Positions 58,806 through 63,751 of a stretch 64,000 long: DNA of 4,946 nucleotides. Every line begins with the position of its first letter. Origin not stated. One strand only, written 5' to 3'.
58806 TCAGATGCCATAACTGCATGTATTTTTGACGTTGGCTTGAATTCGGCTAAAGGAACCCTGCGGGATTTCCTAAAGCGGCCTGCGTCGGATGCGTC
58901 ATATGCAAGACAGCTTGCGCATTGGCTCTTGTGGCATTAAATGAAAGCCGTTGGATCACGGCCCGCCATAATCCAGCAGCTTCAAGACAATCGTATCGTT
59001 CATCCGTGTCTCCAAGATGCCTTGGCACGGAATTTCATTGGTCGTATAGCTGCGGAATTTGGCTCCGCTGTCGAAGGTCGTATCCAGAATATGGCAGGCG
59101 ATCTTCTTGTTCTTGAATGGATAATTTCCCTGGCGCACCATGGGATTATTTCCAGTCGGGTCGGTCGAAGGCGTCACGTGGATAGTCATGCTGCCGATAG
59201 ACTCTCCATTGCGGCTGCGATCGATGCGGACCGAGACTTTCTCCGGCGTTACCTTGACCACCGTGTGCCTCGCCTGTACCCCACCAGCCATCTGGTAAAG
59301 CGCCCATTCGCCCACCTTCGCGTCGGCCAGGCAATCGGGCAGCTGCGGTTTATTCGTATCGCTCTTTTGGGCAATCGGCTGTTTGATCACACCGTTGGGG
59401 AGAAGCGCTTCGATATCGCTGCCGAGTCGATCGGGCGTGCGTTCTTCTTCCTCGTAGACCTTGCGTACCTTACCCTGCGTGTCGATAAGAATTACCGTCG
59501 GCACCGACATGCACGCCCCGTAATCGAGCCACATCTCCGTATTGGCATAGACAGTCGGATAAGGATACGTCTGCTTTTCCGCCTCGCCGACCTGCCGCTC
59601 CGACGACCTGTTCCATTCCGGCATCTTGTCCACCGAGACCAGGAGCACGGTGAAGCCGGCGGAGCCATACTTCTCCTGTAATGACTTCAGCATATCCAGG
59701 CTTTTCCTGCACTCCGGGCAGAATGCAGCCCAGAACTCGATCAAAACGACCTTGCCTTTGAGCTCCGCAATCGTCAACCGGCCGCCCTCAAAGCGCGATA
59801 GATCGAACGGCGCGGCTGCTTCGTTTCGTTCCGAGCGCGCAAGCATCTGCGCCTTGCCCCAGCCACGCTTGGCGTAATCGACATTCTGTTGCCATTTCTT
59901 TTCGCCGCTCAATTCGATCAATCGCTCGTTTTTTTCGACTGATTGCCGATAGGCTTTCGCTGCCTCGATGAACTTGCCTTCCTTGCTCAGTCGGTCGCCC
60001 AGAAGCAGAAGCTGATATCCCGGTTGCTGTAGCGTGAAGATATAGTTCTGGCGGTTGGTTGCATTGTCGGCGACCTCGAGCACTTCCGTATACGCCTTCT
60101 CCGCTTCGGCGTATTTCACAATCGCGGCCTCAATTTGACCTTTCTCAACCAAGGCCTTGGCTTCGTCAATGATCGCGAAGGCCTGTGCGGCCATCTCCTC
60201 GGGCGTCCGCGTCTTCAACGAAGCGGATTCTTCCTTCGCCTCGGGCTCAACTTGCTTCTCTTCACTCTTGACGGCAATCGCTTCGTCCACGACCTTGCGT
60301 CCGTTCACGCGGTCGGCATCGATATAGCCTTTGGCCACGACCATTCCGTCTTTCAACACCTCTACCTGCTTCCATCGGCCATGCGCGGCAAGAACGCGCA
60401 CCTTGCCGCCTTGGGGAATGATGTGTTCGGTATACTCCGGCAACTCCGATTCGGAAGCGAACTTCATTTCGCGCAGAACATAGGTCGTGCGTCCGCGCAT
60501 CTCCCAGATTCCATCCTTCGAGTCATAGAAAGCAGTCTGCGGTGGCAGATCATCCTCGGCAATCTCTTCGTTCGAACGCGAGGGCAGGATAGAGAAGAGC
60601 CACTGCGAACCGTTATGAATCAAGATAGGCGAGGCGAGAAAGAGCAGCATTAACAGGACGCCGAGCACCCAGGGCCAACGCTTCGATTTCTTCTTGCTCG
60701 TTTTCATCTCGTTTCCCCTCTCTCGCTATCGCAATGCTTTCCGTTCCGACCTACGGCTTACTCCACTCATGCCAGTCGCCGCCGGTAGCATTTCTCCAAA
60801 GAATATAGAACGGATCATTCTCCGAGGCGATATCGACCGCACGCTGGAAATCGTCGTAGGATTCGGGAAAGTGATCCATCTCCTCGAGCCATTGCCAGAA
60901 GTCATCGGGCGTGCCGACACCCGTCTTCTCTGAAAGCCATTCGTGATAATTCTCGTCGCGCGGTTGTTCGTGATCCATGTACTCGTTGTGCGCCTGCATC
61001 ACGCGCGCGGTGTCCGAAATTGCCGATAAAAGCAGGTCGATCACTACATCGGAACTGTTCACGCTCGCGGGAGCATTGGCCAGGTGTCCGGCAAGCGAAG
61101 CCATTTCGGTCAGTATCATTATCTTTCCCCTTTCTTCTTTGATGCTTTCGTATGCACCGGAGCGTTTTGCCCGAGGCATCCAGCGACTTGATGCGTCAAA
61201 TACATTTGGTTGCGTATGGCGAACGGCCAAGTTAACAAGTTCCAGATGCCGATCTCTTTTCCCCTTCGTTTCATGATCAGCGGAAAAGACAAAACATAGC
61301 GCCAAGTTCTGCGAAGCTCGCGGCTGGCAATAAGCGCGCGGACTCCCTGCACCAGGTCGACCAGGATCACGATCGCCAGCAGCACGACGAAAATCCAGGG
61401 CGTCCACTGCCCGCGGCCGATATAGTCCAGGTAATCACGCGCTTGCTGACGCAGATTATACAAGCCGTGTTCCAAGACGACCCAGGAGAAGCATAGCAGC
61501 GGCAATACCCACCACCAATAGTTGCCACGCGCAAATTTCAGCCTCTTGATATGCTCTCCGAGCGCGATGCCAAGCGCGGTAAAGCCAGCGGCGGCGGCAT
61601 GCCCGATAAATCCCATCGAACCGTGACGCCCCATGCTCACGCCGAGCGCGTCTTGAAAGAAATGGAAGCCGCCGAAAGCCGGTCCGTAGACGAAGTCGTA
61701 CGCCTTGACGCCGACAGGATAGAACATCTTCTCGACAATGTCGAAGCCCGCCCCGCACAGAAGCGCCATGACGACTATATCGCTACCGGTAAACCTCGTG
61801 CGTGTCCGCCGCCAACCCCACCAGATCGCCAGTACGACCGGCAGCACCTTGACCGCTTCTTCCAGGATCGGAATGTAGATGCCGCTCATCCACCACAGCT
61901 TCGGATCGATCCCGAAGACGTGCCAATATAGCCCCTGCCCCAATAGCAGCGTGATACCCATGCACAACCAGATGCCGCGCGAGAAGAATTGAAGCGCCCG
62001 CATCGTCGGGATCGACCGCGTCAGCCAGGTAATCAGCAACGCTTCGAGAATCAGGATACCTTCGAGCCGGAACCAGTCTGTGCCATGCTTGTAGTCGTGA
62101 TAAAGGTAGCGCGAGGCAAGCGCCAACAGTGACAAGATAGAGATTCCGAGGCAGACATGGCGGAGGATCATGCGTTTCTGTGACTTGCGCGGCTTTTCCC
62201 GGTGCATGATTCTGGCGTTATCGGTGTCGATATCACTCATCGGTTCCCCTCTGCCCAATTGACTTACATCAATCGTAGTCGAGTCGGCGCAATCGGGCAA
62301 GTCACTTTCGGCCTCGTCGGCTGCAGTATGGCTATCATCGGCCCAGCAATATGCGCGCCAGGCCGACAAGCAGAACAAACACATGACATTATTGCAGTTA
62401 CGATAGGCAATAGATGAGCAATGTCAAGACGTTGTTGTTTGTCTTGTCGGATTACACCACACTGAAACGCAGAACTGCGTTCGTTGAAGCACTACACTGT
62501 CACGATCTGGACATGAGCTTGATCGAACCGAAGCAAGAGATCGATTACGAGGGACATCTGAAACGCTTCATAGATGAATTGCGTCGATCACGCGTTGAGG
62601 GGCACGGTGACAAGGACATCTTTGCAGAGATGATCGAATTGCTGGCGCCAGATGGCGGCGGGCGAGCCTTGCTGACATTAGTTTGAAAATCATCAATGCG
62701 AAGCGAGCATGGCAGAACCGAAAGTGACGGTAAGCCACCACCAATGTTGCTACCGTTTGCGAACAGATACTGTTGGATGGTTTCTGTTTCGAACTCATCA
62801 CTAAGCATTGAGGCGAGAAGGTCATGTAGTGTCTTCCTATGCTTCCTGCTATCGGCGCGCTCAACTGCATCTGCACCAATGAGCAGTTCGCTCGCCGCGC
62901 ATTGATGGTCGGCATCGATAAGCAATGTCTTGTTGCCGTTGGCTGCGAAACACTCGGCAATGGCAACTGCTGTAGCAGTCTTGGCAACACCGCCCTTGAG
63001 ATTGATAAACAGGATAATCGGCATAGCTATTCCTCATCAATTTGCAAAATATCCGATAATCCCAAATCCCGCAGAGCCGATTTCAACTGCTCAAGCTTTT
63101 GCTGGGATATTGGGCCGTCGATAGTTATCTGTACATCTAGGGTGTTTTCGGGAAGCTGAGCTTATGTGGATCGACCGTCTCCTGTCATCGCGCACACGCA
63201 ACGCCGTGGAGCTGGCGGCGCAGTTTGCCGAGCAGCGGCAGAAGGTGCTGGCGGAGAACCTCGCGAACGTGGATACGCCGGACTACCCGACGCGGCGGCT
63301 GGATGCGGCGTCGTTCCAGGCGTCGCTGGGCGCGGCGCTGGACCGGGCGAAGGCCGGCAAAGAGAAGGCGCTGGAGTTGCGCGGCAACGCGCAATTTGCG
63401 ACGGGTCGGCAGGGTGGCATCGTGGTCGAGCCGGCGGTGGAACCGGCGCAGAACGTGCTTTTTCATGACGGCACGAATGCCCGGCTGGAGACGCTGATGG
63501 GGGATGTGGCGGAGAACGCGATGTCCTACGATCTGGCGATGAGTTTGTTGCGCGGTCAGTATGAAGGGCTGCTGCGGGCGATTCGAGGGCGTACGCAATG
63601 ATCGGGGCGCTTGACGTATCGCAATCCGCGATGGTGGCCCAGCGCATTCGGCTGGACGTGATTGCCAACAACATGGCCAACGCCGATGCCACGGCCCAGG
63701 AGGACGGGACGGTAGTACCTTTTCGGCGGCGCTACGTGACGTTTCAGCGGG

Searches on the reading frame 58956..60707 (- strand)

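Call 31: search_protein_families(library=pfam, proteins=[window:58956-60707:-], max_evalue=0.01)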
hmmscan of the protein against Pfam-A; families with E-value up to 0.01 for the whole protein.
window:58956-60707:- (583 aa): 12 families
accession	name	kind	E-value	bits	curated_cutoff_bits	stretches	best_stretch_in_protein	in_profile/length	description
PF08534.16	Redoxin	-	2.1e-17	63.7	26.6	1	307-425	17-139/148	Redoxin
PF00578.27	AhpC-TSA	-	6e-16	59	26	1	296-416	3-123/124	AhpC/TSA family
PF13905.12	Thioredoxin_8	-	1.7e-11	44.8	27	1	318-414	1-94/94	Thioredoxin-like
PF00085.26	Thioredoxin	-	3.4e-05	24.2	23.5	1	318-364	18-63/103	Thioredoxin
PF13728.12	TraF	-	8.5e-05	22.9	23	1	312-366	123-174/224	F plasmid transfer operon protein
PF00255.25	GSHPx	-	0.00061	19.8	27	1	306-381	9-83/108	Glutathione peroxidase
PF07719.23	TPR_2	-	0.00075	19.9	27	0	233-261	4-32/34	Tetratricopeptide repeat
PF00515.34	TPR_1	-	0.0023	18.1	27.8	0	183-213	1-31/34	Tetratricopeptide repeat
PF13098.12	Thioredoxin_2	-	0.0028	18.4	27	0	315-414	2-87/104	Thioredoxin-like domain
PF13462.12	Thioredoxin_4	-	0.0033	18.1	23.2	0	313-362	8-60/165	Thioredoxin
PF02630.20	SCO1-SenC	-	0.0038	17.6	22.8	1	299-360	2-66/134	SCO1/SenC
PF13414.12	TPR_11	-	0.0061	16.7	26.8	0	184-203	2-21/42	TPR repeat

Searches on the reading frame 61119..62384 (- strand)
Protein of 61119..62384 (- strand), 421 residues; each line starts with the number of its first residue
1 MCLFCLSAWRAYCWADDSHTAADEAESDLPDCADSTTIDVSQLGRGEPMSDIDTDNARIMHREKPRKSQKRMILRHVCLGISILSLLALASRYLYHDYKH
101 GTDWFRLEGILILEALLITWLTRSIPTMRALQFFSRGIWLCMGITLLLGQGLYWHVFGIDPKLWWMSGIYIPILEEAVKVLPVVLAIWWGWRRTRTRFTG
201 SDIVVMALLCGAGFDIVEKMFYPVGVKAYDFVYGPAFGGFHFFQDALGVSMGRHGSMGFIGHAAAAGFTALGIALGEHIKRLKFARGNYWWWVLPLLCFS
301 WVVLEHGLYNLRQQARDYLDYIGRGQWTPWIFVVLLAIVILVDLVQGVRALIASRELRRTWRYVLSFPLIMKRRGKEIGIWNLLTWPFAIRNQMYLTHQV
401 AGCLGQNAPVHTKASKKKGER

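Call 31: search_protein_families(library=pfam, proteins=[window:61119-62384:-], max_evalue=0.01)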
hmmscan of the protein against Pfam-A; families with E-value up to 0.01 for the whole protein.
window:61119-62384:- (421 aa): 1 family
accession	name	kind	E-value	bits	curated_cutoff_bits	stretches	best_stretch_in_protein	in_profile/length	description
PF13367.11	PrsW-protease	-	9.1e-12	45.4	23.5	1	133-334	9-191/196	PrsW family intramembrane metalloprotease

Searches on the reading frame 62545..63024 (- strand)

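Call 31: search_protein_families(library=pfam, proteins=[window:62545-63024:-], max_evalue=0.01)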
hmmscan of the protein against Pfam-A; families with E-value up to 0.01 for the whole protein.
window:62545-63024:- (159 aa): 5 families
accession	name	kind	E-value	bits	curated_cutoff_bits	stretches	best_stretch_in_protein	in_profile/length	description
PF13614.12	AAA_31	-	2.8e-13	50.6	27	1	2-84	2-70/177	AAA domain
PF01656.29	CbiA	-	9.5e-11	42.2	25.4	1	4-74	1-54/125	CobQ/CobB/MinD/ParA nucleotide binding domain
PF10609.15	ParA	-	0.00066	19.6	27.1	1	3-53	5-55/246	NUBPL iron-transfer P-loop NTPase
PF02374.21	ArsA_ATPase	-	0.00069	19.4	24.3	1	4-39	3-38/305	Anion-transporting ATPase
PF09140.17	MipZ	-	0.0082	15.9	20.7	1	3-50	2-49/262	ATPase MipZ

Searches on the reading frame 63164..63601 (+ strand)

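Call 31: search_protein_families(library=pfam, proteins=[window:63164-63601:+], max_evalue=0.01)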
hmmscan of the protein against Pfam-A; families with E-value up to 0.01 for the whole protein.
window:63164-63601:+ (145 aa): 1 family
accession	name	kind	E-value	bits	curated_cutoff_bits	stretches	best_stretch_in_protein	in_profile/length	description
PF00460.25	Flg_bb_rod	-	0.00014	22.2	20.7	1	20-41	9-30/31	Flagella basal body rod protein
